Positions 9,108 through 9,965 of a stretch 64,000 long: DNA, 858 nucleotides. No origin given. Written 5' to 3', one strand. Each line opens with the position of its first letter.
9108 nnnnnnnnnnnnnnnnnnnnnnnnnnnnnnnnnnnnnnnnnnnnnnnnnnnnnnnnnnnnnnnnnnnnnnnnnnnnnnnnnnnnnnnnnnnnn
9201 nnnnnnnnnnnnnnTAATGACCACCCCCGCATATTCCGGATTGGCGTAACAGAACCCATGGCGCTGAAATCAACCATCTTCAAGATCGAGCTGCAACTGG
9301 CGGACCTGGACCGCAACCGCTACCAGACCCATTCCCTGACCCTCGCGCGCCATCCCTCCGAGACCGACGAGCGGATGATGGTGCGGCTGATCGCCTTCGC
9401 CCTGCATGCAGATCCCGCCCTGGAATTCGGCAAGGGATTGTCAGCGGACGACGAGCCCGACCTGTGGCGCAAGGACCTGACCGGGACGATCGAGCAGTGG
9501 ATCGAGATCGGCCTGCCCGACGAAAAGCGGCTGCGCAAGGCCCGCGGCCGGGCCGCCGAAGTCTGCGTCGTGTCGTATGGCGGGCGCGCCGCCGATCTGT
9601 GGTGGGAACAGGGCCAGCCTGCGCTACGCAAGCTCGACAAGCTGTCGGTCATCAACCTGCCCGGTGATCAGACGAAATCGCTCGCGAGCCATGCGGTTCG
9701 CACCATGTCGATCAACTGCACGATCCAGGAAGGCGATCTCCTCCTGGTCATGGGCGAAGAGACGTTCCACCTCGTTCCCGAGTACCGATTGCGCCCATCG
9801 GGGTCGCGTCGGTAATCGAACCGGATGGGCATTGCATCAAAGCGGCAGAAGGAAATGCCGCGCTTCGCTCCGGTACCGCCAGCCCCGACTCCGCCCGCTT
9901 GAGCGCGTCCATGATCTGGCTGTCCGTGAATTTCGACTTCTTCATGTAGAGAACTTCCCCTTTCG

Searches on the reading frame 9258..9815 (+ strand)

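Call 35: search_protein_families(library=ncbifam, proteins=[window:9258-9815:+], max_evalue=1e-15)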
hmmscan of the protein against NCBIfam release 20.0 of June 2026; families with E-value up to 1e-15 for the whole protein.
window:9258-9815:+ (185 aa): 0 families

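Call 42: search_protein_families(library=pfam, proteins=[window:9258-9815:+], max_evalue=0.001)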
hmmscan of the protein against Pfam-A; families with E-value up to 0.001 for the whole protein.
window:9258-9815:+ (185 aa): 1 family
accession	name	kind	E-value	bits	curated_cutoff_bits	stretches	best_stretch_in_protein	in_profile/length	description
PF07152.18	YaeQ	-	2.9e-73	245.7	25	1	1-172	1-171/173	YaeQ protein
